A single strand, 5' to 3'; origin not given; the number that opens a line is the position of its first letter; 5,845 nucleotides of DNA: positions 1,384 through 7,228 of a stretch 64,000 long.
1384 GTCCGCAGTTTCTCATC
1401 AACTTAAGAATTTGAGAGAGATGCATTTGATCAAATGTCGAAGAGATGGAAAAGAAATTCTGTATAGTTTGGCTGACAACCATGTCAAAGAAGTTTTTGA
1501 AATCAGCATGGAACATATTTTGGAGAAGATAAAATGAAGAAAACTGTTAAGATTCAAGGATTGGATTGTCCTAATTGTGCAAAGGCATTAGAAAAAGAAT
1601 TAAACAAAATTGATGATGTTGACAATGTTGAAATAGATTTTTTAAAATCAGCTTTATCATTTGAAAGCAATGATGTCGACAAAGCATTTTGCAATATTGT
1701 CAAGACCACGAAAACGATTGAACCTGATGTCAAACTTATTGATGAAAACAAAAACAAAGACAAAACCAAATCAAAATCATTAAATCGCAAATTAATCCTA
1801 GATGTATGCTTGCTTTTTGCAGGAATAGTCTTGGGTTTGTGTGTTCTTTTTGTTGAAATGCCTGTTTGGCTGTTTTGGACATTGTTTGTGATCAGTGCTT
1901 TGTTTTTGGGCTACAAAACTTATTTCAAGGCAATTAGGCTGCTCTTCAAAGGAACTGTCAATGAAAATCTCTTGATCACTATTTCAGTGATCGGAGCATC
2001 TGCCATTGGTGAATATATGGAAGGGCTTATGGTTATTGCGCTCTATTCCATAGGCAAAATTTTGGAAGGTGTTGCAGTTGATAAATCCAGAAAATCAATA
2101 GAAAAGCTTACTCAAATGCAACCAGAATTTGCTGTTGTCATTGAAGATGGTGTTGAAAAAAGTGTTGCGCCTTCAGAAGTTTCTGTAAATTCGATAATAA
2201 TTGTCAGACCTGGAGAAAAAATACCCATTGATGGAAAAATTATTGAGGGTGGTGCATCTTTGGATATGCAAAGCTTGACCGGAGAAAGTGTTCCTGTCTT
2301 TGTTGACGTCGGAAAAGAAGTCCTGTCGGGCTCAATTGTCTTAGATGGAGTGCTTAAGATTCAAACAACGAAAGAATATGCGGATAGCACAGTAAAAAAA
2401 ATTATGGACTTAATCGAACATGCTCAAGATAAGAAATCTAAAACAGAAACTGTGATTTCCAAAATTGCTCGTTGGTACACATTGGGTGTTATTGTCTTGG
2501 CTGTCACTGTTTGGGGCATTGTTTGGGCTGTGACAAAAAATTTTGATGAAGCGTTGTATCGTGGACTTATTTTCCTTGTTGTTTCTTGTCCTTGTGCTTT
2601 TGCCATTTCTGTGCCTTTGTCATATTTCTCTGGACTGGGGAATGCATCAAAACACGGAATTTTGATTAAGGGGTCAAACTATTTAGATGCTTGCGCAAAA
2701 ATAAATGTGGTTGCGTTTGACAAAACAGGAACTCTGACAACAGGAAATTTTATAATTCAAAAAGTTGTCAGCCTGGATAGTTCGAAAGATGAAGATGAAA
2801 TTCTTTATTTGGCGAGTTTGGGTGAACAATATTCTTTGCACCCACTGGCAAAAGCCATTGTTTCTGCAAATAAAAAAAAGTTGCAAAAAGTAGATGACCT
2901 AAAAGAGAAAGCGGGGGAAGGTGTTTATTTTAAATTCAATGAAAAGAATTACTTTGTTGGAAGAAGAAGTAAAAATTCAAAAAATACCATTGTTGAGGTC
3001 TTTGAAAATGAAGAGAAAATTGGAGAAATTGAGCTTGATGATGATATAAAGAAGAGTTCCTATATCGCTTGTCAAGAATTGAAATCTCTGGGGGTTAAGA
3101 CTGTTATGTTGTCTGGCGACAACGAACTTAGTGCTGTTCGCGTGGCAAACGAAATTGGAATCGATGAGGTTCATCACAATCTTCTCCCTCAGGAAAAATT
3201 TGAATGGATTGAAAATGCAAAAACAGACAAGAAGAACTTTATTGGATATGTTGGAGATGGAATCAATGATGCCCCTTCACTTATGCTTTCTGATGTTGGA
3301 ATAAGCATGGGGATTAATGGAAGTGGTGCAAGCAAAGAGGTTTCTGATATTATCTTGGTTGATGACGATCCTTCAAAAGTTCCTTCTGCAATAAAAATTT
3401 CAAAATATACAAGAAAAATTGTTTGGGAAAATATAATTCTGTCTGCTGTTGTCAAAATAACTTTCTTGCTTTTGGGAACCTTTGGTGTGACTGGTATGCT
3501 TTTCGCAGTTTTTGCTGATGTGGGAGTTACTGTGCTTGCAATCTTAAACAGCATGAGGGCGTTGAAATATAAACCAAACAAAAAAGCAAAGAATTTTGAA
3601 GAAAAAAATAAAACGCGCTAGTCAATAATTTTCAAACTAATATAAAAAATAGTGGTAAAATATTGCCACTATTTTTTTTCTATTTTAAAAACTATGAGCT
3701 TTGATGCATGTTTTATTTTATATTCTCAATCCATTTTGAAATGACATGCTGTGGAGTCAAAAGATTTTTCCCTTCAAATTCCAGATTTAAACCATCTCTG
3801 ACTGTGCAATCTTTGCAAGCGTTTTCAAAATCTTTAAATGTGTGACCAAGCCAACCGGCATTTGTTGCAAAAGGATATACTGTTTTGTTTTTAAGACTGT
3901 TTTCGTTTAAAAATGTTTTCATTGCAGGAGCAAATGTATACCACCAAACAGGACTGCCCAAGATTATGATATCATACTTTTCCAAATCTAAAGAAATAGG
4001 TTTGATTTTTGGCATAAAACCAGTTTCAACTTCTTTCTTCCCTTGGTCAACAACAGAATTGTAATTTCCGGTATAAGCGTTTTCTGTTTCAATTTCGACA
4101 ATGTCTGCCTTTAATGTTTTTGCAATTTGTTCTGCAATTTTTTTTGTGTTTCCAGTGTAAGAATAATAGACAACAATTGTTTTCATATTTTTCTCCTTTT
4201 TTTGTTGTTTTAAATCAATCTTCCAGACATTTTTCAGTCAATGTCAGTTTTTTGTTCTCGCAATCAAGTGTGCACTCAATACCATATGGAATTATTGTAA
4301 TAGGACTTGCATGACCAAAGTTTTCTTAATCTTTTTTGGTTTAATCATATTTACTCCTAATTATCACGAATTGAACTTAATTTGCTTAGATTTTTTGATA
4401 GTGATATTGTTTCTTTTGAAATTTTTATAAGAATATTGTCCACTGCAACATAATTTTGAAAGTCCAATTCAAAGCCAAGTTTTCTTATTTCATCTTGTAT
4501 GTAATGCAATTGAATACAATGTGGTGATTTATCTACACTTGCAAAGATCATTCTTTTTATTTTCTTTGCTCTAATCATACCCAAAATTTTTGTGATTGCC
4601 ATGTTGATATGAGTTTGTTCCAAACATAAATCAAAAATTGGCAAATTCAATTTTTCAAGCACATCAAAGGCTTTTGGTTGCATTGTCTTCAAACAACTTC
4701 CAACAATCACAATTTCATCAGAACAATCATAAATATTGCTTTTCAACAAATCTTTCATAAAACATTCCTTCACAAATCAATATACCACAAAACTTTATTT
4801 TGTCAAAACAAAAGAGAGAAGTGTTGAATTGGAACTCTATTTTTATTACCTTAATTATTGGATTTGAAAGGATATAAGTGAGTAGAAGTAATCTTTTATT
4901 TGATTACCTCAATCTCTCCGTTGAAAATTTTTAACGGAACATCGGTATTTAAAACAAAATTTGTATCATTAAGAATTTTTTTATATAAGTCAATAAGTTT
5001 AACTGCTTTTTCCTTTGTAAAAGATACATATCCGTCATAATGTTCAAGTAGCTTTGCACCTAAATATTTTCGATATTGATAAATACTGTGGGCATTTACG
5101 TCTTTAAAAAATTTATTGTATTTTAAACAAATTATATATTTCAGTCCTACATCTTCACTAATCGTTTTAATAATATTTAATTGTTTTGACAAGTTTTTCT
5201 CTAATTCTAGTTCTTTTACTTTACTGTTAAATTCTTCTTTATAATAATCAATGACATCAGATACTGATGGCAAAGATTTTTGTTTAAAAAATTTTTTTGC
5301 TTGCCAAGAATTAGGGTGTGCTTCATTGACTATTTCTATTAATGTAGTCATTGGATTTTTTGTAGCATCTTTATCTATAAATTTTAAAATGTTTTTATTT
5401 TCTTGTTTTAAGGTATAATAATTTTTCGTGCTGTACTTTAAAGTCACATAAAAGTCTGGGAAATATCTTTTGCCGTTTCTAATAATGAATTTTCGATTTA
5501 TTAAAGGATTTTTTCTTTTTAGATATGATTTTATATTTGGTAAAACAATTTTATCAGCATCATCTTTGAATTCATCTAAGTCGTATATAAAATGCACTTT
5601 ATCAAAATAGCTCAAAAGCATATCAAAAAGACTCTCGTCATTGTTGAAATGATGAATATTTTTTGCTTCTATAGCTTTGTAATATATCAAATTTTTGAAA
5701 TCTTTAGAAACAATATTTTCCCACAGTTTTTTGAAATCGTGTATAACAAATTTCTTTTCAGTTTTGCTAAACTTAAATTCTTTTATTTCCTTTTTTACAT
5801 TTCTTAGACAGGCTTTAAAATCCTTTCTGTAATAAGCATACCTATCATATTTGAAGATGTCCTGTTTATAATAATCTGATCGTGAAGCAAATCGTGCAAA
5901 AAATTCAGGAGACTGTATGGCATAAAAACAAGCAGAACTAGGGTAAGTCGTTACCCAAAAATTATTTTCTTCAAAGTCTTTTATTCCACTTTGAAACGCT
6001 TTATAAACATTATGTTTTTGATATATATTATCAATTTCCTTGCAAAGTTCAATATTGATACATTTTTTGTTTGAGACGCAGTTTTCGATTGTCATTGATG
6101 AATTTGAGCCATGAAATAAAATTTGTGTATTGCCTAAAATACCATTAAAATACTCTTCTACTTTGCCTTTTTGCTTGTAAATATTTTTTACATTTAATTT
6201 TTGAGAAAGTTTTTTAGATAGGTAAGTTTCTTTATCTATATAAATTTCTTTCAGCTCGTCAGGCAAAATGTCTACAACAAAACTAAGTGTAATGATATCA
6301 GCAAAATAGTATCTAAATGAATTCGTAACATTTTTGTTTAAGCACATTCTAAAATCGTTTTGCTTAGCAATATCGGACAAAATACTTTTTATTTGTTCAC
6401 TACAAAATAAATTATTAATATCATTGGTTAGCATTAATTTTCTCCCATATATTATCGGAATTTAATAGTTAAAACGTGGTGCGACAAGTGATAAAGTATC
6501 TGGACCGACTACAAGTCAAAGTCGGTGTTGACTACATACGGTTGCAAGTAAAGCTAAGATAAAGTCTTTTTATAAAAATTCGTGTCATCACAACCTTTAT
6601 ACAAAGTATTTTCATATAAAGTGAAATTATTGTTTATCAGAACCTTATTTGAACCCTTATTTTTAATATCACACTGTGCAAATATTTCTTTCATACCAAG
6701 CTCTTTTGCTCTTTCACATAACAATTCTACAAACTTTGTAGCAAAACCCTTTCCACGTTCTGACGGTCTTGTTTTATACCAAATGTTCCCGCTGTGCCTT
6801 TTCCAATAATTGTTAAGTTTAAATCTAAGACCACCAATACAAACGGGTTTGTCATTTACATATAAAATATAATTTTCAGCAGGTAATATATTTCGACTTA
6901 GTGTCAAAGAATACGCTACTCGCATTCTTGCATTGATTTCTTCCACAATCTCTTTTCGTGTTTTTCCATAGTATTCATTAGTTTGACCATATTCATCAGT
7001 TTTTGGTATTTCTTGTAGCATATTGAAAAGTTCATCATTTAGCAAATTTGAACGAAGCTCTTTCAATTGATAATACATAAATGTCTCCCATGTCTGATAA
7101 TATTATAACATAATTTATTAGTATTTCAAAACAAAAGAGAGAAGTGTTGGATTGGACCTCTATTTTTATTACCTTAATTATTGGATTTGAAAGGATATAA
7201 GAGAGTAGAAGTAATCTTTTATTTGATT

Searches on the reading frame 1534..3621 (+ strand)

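Call 31: search_protein_families(library=pfam, proteins=[window:1534-3621:+], max_evalue=0.001)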
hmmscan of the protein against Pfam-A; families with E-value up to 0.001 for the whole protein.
window:1534-3621:+ (695 aa): 3 families
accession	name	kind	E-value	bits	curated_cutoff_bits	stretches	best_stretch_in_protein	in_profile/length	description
PF00122.25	E1-E2_ATPase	-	6.6e-49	166.3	28.1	1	195-374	2-181/181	E1-E2 ATPase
PF00702.32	Hydrolase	-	4.3e-23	83.1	26.4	1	390-583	1-187/191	haloacid dehalogenase-like hydrolase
PF00403.32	HMA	-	1.7e-08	35.1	24.8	1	4-49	1-46/62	Heavy-metal-associated domain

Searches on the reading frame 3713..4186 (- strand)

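Call 84: search_protein_families(library=pfam, proteins=[window:3713-4186:-], max_evalue=0.001)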
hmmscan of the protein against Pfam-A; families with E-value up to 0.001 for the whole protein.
window:3713-4186:- (157 aa): 6 families
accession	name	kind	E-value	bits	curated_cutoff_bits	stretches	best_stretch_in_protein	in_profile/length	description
PF12682.12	Flavodoxin_4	-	7.3e-22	78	24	1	2-155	1-154/155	Flavodoxin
PF12724.12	Flavodoxin_5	-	2e-12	48.1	27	2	58-109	31-84/145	Flavodoxin domain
PF03358.20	FMN_red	-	5.5e-10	39.5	24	1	11-111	13-117/152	NADPH-dependent FMN reductase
PF12641.12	Flavodoxin_3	-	9.7e-10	38.9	27.5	1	5-45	2-44/160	Flavodoxin domain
PF02525.22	Flavodoxin_2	-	9e-07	29.2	27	1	1-103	1-110/198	Flavodoxin-like fold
PF00258.30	Flavodoxin_1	-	6.7e-05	23.5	25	1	5-32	1-28/143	Flavodoxin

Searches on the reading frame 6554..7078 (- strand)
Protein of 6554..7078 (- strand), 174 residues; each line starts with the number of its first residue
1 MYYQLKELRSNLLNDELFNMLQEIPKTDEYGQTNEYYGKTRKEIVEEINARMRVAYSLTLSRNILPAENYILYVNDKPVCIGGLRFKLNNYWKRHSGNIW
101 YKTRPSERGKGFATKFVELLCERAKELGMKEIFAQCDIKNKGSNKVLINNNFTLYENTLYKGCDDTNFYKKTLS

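Call 31: search_protein_families(library=pfam, proteins=[window:6554-7078:-], max_evalue=0.001)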
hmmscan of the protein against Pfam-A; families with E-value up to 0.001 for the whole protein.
window:6554-7078:- (174 aa): 2 families
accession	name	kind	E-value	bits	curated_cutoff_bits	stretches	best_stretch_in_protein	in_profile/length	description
PF13302.13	Acetyltransf_3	-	3e-10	41.4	25.4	1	45-152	34-137/138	Acetyltransferase (GNAT) domain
PF00583.31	Acetyltransf_1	-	3.5e-08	34.2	20.7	1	64-145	29-109/116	Acetyltransferase (GNAT) family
